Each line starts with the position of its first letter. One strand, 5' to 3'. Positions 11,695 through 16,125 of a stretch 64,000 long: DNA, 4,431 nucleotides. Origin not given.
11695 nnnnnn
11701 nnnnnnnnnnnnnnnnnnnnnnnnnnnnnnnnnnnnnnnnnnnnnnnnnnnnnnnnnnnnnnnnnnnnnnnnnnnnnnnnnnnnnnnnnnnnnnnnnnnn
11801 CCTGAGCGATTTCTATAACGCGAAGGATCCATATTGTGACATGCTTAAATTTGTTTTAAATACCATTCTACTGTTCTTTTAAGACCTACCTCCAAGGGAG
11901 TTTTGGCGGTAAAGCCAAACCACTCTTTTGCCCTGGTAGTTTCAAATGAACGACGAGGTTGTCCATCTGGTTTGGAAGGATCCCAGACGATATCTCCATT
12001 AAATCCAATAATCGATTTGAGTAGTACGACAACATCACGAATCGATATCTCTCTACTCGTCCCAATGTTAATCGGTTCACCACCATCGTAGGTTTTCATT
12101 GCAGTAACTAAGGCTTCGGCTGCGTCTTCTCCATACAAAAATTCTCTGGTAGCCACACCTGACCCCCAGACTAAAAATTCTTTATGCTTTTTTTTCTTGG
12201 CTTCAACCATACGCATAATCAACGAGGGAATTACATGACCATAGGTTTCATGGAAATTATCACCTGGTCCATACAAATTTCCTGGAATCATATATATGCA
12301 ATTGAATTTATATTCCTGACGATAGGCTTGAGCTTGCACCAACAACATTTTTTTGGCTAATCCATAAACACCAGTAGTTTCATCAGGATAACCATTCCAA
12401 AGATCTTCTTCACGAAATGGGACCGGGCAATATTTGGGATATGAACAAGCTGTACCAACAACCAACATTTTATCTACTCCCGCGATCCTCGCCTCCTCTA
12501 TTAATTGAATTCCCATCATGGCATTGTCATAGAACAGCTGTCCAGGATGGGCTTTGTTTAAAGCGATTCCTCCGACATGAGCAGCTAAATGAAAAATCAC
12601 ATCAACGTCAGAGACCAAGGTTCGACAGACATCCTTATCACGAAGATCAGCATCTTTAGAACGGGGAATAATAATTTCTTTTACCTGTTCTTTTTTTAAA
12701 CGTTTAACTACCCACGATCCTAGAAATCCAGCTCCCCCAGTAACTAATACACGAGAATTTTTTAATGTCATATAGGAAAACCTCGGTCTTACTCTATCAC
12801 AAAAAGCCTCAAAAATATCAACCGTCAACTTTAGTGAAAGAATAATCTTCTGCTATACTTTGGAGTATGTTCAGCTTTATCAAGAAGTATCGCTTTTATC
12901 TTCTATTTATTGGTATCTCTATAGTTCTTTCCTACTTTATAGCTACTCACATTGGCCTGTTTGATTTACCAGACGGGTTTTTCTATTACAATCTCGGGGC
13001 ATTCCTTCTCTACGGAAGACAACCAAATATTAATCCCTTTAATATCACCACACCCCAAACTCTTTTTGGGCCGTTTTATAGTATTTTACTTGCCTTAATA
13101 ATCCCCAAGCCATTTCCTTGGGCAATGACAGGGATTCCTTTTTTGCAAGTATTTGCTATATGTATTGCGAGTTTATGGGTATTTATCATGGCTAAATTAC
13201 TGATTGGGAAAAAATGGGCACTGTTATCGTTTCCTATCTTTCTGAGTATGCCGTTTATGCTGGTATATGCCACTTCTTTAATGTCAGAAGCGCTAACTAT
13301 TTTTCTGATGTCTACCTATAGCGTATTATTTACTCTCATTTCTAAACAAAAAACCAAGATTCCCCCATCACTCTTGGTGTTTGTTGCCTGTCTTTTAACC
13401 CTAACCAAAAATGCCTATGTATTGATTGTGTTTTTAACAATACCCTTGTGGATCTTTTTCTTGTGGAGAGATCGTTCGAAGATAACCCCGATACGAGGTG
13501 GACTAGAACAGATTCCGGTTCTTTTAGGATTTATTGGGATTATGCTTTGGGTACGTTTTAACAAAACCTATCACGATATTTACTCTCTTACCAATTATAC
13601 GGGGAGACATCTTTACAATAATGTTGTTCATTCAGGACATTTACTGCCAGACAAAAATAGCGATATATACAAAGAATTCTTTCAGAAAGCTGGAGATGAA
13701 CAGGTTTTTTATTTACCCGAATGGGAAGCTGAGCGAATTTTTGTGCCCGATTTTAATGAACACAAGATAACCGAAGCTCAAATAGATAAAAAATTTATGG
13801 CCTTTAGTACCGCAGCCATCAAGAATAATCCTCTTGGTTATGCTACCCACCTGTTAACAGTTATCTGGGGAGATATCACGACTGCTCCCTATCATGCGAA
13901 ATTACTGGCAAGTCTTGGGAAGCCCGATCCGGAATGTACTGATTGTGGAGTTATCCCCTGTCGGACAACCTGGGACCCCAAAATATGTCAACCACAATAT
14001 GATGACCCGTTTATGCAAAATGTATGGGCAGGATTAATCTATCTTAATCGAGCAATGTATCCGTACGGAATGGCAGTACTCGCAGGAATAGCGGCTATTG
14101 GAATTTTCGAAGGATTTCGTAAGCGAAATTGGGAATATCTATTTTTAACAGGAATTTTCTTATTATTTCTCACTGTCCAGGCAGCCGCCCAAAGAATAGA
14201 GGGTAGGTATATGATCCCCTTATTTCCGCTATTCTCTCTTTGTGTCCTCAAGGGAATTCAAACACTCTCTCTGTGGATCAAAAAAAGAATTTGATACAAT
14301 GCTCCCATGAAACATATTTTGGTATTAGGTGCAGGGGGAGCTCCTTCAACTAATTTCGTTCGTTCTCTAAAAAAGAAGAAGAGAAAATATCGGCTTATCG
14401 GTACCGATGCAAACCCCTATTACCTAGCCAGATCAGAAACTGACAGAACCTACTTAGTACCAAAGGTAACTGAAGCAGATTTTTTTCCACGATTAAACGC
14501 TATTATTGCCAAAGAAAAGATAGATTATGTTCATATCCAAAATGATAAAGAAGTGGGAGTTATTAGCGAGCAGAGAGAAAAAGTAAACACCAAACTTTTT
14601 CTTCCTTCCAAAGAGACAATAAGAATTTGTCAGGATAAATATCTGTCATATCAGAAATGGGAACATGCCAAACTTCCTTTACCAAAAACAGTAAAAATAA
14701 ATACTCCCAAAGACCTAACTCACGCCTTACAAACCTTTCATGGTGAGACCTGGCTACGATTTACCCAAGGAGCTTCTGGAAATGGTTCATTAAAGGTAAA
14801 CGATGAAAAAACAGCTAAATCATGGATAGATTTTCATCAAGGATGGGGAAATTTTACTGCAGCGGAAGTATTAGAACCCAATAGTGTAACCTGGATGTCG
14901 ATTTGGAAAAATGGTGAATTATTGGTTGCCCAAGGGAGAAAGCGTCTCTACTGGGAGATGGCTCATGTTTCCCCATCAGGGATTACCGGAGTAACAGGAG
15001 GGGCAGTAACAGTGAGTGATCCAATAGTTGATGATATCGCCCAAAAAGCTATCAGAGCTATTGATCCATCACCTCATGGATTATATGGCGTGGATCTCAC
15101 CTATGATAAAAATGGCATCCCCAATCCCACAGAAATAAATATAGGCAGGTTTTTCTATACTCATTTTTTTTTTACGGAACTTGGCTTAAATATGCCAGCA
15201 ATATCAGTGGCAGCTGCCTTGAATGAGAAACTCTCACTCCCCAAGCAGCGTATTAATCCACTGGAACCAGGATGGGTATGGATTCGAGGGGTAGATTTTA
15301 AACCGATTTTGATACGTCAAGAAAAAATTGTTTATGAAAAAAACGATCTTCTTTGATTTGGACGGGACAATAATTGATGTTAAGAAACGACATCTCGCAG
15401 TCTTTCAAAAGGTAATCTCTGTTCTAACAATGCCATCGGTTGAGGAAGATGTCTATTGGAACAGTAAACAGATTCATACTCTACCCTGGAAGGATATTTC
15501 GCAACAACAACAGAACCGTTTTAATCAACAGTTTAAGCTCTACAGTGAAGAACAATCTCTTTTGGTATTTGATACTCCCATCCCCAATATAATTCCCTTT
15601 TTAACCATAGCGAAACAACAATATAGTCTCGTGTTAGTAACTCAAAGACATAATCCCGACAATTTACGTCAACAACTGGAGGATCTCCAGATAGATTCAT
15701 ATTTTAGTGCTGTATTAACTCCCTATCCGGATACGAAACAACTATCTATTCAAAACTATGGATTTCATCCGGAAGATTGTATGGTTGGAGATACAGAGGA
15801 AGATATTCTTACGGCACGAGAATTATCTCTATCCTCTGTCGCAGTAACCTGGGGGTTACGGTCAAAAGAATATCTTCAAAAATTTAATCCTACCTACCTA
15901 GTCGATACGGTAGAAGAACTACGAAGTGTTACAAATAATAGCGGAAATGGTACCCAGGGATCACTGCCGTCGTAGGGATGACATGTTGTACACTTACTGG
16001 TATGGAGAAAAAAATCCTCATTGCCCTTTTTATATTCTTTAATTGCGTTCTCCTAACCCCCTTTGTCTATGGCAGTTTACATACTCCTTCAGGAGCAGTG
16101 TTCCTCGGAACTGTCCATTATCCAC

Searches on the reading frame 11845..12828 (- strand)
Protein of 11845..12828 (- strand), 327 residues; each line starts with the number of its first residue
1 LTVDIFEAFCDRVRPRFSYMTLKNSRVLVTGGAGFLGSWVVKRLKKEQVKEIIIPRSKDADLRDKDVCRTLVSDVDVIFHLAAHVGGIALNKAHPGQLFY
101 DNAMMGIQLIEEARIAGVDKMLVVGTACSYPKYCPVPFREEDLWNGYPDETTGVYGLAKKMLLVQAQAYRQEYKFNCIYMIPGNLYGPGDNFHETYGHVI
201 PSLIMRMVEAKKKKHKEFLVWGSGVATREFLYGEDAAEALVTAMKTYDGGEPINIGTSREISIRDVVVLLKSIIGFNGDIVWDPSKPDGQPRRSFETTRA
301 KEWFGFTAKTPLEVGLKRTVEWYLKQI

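Call 32: search_protein_families(library=pfam, proteins=[window:11845-12828:-], max_evalue=0.001)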
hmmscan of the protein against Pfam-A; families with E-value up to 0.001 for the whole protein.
window:11845-12828:- (327 aa): 5 families
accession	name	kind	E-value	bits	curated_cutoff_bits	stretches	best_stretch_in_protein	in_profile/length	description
PF01370.27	Epimerase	-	1.5e-53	182.1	20.9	1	27-256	1-240/240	NAD dependent epimerase/dehydratase family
PF16363.11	GDP_Man_Dehyd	-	2.1e-23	83.8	27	1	28-269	1-261/332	GDP-mannose 4,6 dehydratase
PF02719.21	Polysacc_synt_2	-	8e-07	29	20.2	0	60-126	61-128/293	Polysaccharide biosynthesis protein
PF01073.25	3Beta_HSD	-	1.6e-06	27.8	22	0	28-246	1-231/280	3-beta hydroxysteroid dehydrogenase/isomerase family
PF04321.23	RmlD_sub_bind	-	6.6e-05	22.6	27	1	26-84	2-61/287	RmlD substrate binding domain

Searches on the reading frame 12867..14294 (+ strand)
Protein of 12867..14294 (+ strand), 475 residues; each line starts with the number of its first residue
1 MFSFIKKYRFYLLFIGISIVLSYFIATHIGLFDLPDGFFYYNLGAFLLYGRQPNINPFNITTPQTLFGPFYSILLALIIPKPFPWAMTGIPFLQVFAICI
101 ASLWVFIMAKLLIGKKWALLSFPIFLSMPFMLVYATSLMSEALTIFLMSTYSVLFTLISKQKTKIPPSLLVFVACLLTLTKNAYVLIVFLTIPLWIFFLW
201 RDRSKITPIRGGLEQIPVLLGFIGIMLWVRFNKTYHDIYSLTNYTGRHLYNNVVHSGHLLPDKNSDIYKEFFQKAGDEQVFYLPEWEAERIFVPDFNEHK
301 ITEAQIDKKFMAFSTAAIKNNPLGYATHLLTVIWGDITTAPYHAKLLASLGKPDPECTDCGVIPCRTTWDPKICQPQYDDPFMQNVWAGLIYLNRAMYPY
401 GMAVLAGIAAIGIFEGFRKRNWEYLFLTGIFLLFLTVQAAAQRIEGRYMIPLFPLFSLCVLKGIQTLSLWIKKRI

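Call 32: search_protein_families(library=pfam, proteins=[window:12867-14294:+], max_evalue=0.001)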
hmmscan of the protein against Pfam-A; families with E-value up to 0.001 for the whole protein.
window:12867-14294:+ (475 aa): 0 families

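Call 44: search_protein_families(library=pfam, proteins=[window:12867-14294:+], max_evalue=0.01)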
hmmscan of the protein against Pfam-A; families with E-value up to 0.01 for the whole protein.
window:12867-14294:+ (475 aa): 1 family
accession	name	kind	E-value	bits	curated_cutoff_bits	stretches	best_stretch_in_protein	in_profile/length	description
PF13231.12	PMT_2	-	0.0027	18.4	26.1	1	87-204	21-135/160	Dolichyl-phosphate-mannose-protein mannosyltransferase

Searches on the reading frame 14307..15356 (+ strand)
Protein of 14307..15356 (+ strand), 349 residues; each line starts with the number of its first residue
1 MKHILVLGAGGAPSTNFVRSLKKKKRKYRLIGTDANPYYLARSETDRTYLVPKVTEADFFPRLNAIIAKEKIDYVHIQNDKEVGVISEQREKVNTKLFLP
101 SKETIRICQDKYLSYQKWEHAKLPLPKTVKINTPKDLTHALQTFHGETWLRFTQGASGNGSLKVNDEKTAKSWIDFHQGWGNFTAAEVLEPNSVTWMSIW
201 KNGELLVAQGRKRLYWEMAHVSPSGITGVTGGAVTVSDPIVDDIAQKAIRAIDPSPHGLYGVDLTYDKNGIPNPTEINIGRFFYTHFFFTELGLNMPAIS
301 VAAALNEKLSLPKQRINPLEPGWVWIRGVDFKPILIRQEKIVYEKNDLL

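Call 32: search_protein_families(library=pfam, proteins=[window:14307-15356:+], max_evalue=0.001)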
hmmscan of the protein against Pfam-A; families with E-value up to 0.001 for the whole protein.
window:14307-15356:+ (349 aa): 1 family
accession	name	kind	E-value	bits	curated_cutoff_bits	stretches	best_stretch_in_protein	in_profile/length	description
PF21360.3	PylC-like_N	-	8e-11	42.4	27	1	4-94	1-89/96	PylC-like, N-terminal domain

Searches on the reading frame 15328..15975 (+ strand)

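Call 44: search_protein_families(library=pfam, proteins=[window:15328-15975:+], max_evalue=0.01)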
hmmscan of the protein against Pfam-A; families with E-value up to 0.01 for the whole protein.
window:15328-15975:+ (215 aa): 3 families
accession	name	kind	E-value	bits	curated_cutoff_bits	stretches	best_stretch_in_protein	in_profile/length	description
PF13419.12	HAD_2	-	7.2e-15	56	23.8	1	7-173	1-178/178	Haloacid dehalogenase-like hydrolase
PF00702.32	Hydrolase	-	3.4e-13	50.9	26.4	1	5-165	2-189/191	haloacid dehalogenase-like hydrolase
PF13242.12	Hydrolase_like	-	1.9e-08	34.5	22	1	139-198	12-75/75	HAD-hyrolase-like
